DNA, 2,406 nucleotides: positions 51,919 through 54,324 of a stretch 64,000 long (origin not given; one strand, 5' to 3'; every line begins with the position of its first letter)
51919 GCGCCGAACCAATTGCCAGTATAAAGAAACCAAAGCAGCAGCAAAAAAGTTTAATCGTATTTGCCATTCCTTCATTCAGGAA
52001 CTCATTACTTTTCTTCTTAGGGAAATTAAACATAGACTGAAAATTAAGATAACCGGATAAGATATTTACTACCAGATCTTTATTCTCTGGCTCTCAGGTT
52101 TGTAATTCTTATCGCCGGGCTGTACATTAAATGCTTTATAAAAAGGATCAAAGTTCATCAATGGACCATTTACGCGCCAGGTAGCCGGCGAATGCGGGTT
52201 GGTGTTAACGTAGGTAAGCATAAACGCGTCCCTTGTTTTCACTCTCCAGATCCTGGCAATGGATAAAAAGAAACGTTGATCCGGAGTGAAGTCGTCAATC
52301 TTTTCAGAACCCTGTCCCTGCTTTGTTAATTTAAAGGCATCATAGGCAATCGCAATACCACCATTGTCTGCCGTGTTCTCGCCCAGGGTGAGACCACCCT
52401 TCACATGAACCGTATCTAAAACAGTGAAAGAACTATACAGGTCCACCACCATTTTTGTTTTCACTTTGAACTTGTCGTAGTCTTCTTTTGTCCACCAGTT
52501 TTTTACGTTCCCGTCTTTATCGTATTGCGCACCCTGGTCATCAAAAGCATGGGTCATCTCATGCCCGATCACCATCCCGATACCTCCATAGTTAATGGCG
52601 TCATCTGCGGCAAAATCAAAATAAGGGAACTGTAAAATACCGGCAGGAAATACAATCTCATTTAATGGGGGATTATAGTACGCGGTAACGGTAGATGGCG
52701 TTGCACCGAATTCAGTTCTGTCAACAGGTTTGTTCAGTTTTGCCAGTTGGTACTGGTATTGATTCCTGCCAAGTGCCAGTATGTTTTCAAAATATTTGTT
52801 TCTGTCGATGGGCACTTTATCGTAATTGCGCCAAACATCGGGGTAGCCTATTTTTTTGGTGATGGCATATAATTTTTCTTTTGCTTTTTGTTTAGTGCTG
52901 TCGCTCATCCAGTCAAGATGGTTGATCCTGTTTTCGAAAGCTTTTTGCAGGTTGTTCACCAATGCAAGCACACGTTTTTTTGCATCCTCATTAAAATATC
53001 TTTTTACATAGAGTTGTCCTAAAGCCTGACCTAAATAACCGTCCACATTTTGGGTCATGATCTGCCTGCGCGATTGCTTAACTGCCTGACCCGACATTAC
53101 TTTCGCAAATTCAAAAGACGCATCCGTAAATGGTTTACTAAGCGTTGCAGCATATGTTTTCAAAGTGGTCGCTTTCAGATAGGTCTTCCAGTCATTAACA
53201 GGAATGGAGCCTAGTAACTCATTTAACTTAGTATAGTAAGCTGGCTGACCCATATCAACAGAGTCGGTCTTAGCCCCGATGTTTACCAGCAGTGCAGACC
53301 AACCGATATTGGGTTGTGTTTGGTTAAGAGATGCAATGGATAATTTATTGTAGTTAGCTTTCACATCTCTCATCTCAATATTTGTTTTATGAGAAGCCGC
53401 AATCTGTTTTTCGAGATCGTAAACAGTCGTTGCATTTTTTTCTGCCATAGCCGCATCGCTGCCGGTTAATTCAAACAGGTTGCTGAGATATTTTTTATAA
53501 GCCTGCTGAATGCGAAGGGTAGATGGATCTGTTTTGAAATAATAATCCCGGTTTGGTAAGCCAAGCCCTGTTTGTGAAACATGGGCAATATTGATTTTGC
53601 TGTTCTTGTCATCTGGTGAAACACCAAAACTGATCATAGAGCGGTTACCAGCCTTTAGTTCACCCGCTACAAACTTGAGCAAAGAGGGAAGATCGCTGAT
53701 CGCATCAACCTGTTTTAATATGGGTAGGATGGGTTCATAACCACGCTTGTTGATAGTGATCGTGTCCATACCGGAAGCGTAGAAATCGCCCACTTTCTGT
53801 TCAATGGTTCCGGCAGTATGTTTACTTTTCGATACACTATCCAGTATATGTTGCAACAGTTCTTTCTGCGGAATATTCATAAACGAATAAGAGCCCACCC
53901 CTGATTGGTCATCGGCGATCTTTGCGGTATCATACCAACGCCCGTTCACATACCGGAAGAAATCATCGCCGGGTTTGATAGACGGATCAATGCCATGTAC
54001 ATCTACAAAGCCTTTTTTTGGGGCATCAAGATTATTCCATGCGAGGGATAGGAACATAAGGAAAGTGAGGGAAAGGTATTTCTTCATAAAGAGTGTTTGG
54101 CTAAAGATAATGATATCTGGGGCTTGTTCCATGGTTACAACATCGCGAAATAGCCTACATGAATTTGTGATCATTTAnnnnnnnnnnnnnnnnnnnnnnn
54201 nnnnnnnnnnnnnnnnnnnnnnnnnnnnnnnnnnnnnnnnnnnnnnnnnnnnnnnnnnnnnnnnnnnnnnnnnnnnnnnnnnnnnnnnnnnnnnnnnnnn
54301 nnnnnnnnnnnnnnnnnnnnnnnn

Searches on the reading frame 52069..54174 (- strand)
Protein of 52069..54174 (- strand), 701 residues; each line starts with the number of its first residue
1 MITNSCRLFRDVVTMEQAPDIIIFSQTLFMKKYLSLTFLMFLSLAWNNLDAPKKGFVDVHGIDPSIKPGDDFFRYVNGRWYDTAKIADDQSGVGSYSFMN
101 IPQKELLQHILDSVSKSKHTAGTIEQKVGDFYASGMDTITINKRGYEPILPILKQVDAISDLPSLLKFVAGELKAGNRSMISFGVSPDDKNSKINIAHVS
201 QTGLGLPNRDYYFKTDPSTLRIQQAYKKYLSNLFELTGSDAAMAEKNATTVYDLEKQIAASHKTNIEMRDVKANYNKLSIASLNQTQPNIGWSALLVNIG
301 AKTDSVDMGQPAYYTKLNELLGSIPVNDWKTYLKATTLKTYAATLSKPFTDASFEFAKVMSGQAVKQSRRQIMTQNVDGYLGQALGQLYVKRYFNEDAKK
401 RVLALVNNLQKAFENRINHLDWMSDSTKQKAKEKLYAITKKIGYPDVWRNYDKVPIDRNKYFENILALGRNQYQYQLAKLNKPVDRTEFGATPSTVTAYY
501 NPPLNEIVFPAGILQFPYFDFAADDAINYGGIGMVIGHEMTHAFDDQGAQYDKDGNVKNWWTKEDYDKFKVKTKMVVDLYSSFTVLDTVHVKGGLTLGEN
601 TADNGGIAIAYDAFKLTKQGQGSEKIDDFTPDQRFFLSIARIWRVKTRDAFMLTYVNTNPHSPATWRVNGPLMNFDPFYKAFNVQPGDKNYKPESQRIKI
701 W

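Call 7: search_protein_families(library=pfam, proteins=[window:52069-54174:-], max_evalue=0.01)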
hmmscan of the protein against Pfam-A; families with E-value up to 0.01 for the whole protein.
window:52069-54174:- (701 aa): 2 families
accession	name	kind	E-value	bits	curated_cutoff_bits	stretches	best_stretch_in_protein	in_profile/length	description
PF05649.18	Peptidase_M13_N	-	5.1e-114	382.1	32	1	68-445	1-381/381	Peptidase family M13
PF01431.27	Peptidase_M13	-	6.2e-71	238.7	24.5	1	498-697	2-204/205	Peptidase family M13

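Call 18: find_related_loci(query=window:52069-54087:-, collection=genome_contigs, flank=10000)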
Query window:52069-54087:- (672 aa) in genome_contigs; peptide patterns used: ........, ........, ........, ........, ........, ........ (x = any residue, [..] = any of these).
598 stretches matched a pattern (row limit reached: there are more); 553 encode a relative of the query (tblastn E <= 1e-3); the best 80 are kept; 80 distinct loci.
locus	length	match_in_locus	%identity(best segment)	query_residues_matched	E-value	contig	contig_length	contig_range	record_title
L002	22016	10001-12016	88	1-672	0e+0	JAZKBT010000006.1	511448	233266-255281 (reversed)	MAG: Bacteroidota bacterium isolate ADI_H3L2_122-bin003 ADIH3L2_B003_0_000000000006, whole genome shotgun sequence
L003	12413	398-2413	86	1-672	0e+0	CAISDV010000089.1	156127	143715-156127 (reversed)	MAG: uncultured Chitinophagaceae bacterium isolate KR_bin-2786 genome assembly, contig: bin-2786:089/188, whole genome s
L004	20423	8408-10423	86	1-672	0e+0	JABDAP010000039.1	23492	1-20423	MAG: Bacteroidetes bacterium isolate BWOrgHeat_Nextera11_MAG2 3300020660.a:Ga0206895_1104, whole genome shotgun sequence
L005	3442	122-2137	85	1-672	0e+0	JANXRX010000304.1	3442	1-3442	MAG: Bacteroidetes bacterium isolate 336R_metabat_359 336R_k141_977793, whole genome shotgun sequence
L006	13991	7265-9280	85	1-672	0e+0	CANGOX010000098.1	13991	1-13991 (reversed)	MAG: Chitinophagaceae bacterium isolate Jr-7aug17-199 genome assembly, contig: Jr-7aug17-C7225, whole genome shotgun seq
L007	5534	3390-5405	83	1-672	0e+0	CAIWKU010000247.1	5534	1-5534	MAG: uncultured Bacteroidetes bacterium isolate C24_bin-0237 genome assembly, contig: bin-0237:247/595, whole genome sho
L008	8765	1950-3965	83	1-672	0e+0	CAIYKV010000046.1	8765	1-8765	MAG: uncultured Bacteroidetes bacterium isolate AM-2014_bin-0134 genome assembly, contig: bin-0134:046/275, whole genome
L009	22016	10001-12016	83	1-672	0e+0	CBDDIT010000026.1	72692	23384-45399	MAG: Sediminibacterium sp. isolate 5cf5fc0a-1036-4e9e-b37d-ddaa3d9ee4e6 genome assembly, contig: contig_26, whole genome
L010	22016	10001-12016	79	1-672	0e+0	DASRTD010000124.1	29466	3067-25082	MAG TPA_asm: Mucilaginibacter sp. isolate SMAG_U6618 k141_217414, whole genome shotgun sequence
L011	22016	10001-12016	78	1-672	0e+0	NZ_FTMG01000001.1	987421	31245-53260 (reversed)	Mucilaginibacter lappiensis strain ATCC BAA-1855, whole genome shotgun sequence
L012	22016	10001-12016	78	1-672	0e+0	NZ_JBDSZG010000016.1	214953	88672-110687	MAG: Mucilaginibacter sp. isolate cluster1_bin.80 k127_10310888, whole genome shotgun sequence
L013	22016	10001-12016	78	1-672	0e+0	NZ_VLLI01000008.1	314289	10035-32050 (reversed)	Mucilaginibacter frigoritolerans strain ATCC BAA-1854 JN11DRAFT_scaffold00008.8, whole genome shotgun sequence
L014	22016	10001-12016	78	1-672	0e+0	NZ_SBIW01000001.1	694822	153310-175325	Mucilaginibacter gilvus strain F01003 scaffold1, whole genome shotgun sequence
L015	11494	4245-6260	78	1-672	0e+0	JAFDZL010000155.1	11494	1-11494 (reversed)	MAG: Bacteroidetes bacterium isolate SZAS-83 LIN-589__155__length-11494, whole genome shotgun sequence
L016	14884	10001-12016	77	1-672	0e+0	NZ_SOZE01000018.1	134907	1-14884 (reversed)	Mucilaginibacter psychrotolerans strain NH7-4 NODE_18_length_134907_cov_72.057543, whole genome shotgun sequence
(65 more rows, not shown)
